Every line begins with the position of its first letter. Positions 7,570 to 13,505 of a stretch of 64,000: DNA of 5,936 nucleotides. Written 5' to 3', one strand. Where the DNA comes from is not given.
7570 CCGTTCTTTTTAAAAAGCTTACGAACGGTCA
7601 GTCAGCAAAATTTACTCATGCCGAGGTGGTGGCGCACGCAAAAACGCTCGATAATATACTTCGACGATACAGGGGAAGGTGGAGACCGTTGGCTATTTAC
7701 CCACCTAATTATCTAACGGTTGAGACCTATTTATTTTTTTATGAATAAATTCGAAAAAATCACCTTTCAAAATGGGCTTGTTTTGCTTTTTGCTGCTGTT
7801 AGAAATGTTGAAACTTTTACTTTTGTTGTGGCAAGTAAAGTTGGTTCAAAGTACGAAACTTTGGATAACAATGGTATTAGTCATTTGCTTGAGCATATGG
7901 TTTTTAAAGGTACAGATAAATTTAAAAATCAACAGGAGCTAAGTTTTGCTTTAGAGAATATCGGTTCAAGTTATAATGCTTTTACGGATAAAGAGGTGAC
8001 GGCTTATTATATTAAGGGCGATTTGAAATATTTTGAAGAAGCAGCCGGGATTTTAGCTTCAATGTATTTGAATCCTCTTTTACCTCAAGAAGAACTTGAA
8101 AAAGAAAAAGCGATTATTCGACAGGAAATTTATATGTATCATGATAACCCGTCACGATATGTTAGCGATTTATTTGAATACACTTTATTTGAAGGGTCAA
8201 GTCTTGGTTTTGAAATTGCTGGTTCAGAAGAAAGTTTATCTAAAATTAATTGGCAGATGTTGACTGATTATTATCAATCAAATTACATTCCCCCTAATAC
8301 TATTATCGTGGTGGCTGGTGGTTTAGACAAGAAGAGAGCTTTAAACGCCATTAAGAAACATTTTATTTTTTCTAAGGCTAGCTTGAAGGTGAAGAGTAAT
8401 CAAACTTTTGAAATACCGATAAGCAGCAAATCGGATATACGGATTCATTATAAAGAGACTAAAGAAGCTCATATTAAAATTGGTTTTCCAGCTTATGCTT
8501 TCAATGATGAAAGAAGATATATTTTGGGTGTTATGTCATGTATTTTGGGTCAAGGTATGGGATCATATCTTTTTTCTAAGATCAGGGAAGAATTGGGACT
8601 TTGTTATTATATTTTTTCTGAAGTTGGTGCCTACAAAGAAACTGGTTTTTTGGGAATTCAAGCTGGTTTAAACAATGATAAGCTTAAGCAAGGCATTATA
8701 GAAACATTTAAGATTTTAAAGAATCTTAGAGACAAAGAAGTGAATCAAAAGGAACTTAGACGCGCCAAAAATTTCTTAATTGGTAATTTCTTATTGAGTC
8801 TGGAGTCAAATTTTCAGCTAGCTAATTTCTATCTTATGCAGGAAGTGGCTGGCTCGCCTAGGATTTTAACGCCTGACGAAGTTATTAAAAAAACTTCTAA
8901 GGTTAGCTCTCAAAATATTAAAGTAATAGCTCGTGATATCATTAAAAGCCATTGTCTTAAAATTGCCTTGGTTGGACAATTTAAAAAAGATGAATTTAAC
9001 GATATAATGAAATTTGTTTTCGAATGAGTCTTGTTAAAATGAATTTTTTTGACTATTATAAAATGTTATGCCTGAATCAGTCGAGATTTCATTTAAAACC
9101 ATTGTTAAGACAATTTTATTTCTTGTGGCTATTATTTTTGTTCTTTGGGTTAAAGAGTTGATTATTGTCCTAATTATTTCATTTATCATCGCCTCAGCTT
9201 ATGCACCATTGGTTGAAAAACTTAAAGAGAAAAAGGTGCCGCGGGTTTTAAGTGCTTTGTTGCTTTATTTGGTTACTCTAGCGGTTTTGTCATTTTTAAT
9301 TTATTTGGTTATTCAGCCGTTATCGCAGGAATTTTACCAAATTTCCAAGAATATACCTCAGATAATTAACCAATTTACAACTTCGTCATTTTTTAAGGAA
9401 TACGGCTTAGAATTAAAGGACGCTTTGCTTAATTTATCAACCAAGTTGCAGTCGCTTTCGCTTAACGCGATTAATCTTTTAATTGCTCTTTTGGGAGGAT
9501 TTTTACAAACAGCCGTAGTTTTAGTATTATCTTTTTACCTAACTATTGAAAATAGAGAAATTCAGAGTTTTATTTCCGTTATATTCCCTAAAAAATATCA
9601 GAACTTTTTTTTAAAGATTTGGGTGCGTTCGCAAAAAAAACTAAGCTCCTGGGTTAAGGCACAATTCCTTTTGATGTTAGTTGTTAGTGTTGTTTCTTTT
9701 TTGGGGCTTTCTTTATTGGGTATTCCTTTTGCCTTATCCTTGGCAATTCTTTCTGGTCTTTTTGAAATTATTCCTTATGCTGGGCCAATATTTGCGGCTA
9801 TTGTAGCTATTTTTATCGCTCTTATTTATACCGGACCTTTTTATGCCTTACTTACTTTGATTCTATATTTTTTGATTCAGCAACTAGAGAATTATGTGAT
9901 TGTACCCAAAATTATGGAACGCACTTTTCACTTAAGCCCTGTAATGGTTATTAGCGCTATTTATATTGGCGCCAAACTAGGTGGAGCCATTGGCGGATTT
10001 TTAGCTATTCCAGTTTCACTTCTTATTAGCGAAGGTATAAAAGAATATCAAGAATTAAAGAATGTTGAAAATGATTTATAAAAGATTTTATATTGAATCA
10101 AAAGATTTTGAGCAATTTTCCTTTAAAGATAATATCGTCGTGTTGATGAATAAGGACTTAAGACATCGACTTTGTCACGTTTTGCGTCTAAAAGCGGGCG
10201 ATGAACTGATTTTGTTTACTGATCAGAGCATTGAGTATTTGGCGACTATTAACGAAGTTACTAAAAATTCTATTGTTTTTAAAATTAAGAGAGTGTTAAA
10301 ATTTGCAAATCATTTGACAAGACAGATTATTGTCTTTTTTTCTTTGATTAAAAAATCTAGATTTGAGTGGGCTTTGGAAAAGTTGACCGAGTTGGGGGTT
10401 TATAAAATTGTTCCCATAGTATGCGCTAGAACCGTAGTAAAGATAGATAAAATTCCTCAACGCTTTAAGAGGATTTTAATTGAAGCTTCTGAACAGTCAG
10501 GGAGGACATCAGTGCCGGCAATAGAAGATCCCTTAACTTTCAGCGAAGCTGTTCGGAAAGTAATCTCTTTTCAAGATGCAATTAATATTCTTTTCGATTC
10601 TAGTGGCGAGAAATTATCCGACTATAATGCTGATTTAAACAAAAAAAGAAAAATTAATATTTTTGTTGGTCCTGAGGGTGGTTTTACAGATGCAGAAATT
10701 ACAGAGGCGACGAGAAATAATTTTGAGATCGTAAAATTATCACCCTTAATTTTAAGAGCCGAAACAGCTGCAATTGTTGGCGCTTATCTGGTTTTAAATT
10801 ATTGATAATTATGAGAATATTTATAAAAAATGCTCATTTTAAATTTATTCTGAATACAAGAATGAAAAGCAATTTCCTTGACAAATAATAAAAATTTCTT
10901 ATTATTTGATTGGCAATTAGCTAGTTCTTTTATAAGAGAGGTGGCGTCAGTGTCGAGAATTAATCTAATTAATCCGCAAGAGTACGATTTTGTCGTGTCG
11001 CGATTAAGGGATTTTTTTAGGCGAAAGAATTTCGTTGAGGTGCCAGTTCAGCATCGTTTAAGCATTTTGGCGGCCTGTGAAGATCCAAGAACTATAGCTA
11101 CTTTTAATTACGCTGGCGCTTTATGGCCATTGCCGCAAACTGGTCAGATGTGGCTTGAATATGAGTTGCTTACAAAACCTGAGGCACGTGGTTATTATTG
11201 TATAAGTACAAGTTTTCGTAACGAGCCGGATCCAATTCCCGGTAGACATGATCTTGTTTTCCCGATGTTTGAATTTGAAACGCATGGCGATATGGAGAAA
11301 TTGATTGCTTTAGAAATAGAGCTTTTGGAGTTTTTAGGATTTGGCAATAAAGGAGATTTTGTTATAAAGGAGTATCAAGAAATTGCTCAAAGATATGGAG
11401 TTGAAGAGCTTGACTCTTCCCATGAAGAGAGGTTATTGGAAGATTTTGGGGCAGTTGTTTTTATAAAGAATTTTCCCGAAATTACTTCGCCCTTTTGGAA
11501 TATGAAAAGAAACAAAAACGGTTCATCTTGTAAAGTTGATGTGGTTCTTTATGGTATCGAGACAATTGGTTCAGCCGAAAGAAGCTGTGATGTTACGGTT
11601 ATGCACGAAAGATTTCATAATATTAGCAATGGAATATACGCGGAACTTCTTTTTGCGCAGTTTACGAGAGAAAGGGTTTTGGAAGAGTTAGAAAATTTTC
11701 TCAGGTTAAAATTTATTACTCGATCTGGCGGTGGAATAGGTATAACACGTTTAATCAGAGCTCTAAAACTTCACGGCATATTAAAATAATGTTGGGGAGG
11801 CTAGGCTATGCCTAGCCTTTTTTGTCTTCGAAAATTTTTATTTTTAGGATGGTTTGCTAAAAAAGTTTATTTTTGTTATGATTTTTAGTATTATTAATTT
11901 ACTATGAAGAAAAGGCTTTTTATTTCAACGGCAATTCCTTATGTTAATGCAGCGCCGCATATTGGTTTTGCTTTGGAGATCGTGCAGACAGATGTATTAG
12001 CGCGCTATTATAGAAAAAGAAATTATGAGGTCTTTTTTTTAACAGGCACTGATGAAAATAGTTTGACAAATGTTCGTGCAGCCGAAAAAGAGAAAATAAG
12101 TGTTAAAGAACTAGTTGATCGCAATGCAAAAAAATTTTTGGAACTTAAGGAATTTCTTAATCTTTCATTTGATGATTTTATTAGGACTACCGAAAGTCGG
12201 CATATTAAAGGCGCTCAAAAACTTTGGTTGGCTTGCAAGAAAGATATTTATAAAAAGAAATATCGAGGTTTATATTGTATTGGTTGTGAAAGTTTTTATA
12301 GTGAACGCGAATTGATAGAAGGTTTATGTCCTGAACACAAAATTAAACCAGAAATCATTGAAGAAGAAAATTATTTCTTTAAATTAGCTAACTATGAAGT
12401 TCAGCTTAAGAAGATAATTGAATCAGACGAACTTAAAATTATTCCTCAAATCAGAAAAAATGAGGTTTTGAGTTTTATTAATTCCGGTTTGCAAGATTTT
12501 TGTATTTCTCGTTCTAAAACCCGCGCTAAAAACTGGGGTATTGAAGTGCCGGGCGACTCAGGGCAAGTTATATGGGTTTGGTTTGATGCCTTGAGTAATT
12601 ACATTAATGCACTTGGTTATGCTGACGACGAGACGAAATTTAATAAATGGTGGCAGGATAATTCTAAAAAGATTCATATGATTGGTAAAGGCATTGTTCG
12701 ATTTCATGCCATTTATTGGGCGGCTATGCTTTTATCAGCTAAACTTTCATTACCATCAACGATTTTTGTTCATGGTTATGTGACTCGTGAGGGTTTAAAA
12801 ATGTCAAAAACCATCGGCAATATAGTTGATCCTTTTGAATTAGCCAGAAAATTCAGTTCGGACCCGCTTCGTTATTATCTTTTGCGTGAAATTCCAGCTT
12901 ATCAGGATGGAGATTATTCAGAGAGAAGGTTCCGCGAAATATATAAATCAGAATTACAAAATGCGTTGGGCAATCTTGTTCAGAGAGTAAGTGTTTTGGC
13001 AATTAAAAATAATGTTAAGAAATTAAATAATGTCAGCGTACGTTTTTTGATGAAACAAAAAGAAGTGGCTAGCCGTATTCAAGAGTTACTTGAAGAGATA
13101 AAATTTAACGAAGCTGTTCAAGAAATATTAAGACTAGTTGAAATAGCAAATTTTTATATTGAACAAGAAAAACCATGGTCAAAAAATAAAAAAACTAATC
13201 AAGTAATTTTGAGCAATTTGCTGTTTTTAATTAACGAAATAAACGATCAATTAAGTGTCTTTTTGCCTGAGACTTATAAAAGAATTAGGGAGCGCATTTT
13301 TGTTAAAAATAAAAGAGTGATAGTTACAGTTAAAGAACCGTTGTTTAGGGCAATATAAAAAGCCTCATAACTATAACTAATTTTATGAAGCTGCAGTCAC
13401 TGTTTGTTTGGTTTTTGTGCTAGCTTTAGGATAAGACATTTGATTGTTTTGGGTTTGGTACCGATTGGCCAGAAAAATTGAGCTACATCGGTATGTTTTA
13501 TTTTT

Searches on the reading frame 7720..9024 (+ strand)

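Call 32: search_protein_families(library=pfam, proteins=[window:7720-9024:+], max_evalue=0.01)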
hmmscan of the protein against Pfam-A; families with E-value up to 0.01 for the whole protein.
window:7720-9024:+ (435 aa): 2 families
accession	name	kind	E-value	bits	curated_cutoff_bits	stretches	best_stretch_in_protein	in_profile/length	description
PF05193.26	Peptidase_M16_C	-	2.7e-33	115.8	23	1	176-351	2-179/181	Peptidase M16 inactive domain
PF00675.25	Peptidase_M16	-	1.8e-29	103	22.3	1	37-168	17-147/149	Insulinase (Peptidase family M16)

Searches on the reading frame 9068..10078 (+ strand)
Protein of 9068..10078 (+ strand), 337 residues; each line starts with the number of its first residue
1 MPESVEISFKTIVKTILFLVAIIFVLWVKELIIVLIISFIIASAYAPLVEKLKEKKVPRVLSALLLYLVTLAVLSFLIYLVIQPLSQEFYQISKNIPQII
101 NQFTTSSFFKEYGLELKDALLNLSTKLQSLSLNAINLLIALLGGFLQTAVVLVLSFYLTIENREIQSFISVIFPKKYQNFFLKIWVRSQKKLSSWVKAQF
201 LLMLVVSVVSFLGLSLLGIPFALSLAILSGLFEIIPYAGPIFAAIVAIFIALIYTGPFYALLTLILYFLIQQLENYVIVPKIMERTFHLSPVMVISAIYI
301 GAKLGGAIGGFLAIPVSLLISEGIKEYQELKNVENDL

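Call 32: search_protein_families(library=pfam, proteins=[window:9068-10078:+], max_evalue=0.01)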
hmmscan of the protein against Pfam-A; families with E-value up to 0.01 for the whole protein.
window:9068-10078:+ (337 aa): 1 family
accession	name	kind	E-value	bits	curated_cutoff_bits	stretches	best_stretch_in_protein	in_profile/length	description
PF01594.21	AI-2E_transport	-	2.9e-58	198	34.3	1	16-327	6-326/327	AI-2E family transporter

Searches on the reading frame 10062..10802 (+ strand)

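Call 32: search_protein_families(library=pfam, proteins=[window:10062-10802:+], max_evalue=0.01)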
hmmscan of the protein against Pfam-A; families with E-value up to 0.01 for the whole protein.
window:10062-10802:+ (247 aa): 3 families
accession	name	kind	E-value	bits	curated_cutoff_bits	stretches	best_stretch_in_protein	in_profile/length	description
PF04452.19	Methyltrans_RNA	-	5.2e-43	146.9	23.9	1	87-239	5-159/165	RNA methyltransferase domain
PF20260.4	PUA_4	-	1.9e-11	44.3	23.9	1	37-75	9-47/48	RNA methyltransferase PUA domain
PF04097.20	Nic96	-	0.007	15.2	34.2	1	23-137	431-538/607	Nup93/Nic96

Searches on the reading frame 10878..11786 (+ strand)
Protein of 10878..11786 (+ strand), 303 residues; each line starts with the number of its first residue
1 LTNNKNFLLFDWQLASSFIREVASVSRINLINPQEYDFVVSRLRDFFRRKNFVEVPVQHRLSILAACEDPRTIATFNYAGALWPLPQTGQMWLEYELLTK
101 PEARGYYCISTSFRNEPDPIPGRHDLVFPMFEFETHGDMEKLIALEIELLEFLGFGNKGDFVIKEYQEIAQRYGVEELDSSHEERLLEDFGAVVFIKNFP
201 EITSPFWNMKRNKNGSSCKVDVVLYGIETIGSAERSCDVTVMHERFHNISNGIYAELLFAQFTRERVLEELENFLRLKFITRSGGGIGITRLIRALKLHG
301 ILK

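Call 32: search_protein_families(library=pfam, proteins=[window:10878-11786:+], max_evalue=0.01)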
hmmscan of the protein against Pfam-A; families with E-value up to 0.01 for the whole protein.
window:10878-11786:+ (303 aa): 1 family
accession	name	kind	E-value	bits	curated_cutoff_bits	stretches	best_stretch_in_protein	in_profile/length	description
PF00152.25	tRNA-synt_2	-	2.8e-15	56.6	25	1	39-296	28-292/308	tRNA synthetases class II (D, K and N)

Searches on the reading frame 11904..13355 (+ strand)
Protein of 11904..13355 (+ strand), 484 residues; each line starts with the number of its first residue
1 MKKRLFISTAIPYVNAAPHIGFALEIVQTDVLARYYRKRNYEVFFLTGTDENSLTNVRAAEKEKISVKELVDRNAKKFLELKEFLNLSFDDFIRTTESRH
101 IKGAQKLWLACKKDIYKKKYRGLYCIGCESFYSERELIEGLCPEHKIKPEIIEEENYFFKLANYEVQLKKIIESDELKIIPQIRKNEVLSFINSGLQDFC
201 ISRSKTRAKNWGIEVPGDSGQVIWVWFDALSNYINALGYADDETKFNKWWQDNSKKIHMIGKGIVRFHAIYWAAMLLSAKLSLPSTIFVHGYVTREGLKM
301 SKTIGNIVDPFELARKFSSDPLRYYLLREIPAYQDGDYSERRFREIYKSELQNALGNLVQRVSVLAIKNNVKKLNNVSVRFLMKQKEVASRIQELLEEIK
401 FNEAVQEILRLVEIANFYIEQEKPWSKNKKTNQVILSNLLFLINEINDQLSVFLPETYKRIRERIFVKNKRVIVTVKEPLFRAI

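Call 11: search_protein_families(library=pfam, proteins=[window:11904-13355:+], max_evalue=0.01)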
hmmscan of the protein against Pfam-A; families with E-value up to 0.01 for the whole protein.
window:11904-13355:+ (484 aa): 4 families
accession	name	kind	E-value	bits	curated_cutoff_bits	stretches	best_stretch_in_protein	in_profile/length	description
PF09334.17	tRNA-synt_1g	-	3.9e-102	342.4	20.1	2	148-362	175-390/391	tRNA synthetases class I (M)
PF00133.28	tRNA-synt_1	-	1.2e-21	77.4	22.7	3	222-329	298-404/414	tRNA synthetases class I (I, L, M and V)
PF01406.26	tRNA-synt_1e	-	7.7e-11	42.3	27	2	13-89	18-94/301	tRNA synthetases class I (C) catalytic domain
PF08264.19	Anticodon_1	-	5.8e-06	26.7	25.1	1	383-457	6-82/148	Anticodon-binding domain of tRNA ligase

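Call 34: find_homologous_proteins(query=window:11904-13355:+, max_evalue=1e-30)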
Query window:11904-13355:+ (484 aa): 8000 proteins with E <= 1e-30 among 8000 candidates; the best 120 are listed.
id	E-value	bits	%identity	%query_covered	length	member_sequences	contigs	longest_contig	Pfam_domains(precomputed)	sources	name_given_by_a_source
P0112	0.0e+0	1076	100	100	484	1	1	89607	PF09334.18,PF01406.26,PF08264.20,PF00133.29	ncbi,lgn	-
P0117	1.1e-247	840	75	99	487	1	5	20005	PF09334.18,PF01406.26,PF08264.20,PF00133.29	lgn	-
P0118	1.1e-245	834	75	100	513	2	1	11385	PF09334.18,PF01406.26,PF08264.20,PF00133.29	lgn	-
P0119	5.7e-218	742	67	100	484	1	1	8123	PF09334.18,PF01406.26,PF08264.20,PF00133.29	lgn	-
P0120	7.0e-197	673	62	97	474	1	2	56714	PF09334.18,PF01406.26,PF08264.20,PF00133.29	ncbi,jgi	-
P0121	7.3e-197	673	63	96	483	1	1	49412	PF09334.18,PF01406.26,PF08264.20,PF00133.29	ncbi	-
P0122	9.3e-197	673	62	97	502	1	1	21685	PF09334.18,PF01406.26,PF08264.20,PF01921.25,PF00133.29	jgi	-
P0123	1.1e-196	672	63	96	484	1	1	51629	PF09334.18,PF01406.26,PF08264.20,PF00133.29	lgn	-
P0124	1.8e-194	665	61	96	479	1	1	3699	PF09334.18,PF01406.26,PF08264.20,PF00133.29,PF19303.6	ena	-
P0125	7.3e-194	663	62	96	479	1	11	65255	PF09334.18,PF01406.26,PF08264.20,PF00133.29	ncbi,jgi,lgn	-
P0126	2.2e-192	658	60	100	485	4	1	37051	PF09334.18,PF01406.26,PF08264.20,PF00133.29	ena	-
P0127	2.4e-192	658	61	97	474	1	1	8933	PF09334.18,PF01406.26,PF08264.20,PF00133.29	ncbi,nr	ncbi:MAG: methionine--tRNA ligase [Patescibacteria group bacterium]|nr:methionine--tRNA ligase [Pate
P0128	4.8e-192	657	61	97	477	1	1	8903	PF09334.18,PF01406.26,PF08264.20,PF00133.29,PF19303.6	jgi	-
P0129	1.9e-191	655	59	99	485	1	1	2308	PF09334.18,PF01406.26,PF08264.20,PF00133.29,PF19303.6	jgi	-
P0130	4.7e-191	654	62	97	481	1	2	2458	PF09334.18,PF01406.26,PF08264.20,PF00133.29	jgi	jgi:methionyl-tRNA synthetase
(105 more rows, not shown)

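Call 35: find_encoding_contigs(protein=P0117, flank=10000, max_places=5)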
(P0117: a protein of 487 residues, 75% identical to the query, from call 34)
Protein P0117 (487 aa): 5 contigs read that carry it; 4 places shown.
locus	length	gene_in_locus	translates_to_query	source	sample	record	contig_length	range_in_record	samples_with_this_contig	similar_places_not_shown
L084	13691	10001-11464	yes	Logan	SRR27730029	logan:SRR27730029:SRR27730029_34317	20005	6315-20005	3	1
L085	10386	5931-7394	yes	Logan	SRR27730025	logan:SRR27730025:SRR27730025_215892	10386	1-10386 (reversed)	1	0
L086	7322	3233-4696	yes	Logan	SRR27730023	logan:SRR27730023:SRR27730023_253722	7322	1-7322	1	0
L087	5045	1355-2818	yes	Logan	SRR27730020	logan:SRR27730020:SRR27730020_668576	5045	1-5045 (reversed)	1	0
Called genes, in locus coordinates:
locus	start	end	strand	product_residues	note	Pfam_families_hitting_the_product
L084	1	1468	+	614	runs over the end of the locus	PF00012:HSP70, PF06723:MreB_Mbl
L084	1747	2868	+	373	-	PF00226:DnaJ, PF01556:DnaJ_C, PF00684:DnaJ_CXXCXGXG, PF27659:CHP02642 (weak)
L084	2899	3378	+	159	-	-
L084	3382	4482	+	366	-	PF13177:DNA_pol3_delta2, PF00004:AAA, PF22608:DNAX_ATPase_lid (faint), PF12169:DNA_pol3_gamma3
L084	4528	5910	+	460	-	PF00587:tRNA-synt_2b, PF03129:HGTP_anticodon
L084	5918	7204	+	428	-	PF00675:Peptidase_M16, PF05193:Peptidase_M16_C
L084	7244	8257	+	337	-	PF01594:AI-2E_transport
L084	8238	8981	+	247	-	PF20260:PUA_4, PF04452:Methyltrans_RNA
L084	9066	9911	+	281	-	PF00152:tRNA-synt_2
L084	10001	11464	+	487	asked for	PF00133:tRNA-synt_1 (weak), PF01406:tRNA-synt_1e (faint), PF09334:tRNA-synt_1g, PF00133:tRNA-synt_1, PF08264:Anticodon_1 (weak)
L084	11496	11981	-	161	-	-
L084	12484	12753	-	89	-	-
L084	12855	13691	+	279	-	?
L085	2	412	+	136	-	?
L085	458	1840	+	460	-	PF00587:tRNA-synt_2b, PF03129:HGTP_anticodon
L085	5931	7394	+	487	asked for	PF00133:tRNA-synt_1 (weak), PF01406:tRNA-synt_1e (faint), PF09334:tRNA-synt_1g, PF00133:tRNA-synt_1, PF08264:Anticodon_1 (weak)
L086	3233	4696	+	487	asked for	PF00133:tRNA-synt_1 (weak), PF01406:tRNA-synt_1e (faint), PF09334:tRNA-synt_1g, PF00133:tRNA-synt_1, PF08264:Anticodon_1 (weak)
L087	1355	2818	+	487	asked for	PF00133:tRNA-synt_1 (weak), PF01406:tRNA-synt_1e (faint), PF09334:tRNA-synt_1g, PF00133:tRNA-synt_1, PF08264:Anticodon_1 (weak)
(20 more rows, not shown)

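Call 36: find_encoding_contigs(protein=P0118, flank=10000, max_places=3)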
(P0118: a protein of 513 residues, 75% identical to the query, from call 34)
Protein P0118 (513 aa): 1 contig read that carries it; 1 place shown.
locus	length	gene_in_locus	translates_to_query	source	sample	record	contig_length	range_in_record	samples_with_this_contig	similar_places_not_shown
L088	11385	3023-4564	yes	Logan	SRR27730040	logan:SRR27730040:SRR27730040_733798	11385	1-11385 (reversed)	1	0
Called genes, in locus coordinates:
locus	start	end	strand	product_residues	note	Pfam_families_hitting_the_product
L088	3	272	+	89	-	?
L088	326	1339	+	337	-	PF01594:AI-2E_transport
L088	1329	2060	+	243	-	PF20260:PUA_4, PF04452:Methyltrans_RNA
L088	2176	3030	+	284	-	PF00152:tRNA-synt_2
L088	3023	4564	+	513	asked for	PF01406:tRNA-synt_1e (faint), PF09334:tRNA-synt_1g, PF08264:Anticodon_1 (faint), PF09334:tRNA-synt_1g, PF00133:tRNA-synt_1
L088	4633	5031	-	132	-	PF13673:Acetyltransf_10 (faint), PF00583:Acetyltransf_1, PF13508:Acetyltransf_7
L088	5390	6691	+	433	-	PF27218:MJ0043_C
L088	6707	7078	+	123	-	-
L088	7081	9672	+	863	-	PF13401:AAA_22 (faint), PF00448:SRP54 (faint), PF01695:IstB_IS21 (faint), PF04851:ResIII (faint), PF00004:AAA, PF07724:AAA_2, PF07728:AAA_5, PF10431:ClpB_D2-small, +3 more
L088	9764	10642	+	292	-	-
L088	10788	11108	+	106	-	-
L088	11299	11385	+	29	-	?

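Call 37: find_encoding_contigs(protein=P0119, flank=10000, max_places=3)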
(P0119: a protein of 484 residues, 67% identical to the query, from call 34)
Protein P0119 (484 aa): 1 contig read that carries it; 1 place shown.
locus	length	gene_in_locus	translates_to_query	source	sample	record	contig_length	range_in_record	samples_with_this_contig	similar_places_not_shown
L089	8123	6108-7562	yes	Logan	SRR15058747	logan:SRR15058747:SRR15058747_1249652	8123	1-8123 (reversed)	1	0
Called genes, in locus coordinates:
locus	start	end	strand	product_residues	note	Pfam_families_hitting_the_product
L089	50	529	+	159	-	-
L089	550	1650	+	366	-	PF05496:RuvB_N (faint), PF13177:DNA_pol3_delta2, PF00004:AAA, PF22608:DNAX_ATPase_lid (weak)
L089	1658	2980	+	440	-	PF00587:tRNA-synt_2b, PF03129:HGTP_anticodon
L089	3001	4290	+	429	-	PF00675:Peptidase_M16, PF05193:Peptidase_M16_C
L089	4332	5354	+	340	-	PF01594:AI-2E_transport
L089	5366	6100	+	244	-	PF20260:PUA_4, PF04452:Methyltrans_RNA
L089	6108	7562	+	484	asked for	PF09334:tRNA-synt_1g, PF00133:tRNA-synt_1, PF01406:tRNA-synt_1e (weak), PF08264:Anticodon_1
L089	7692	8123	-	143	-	?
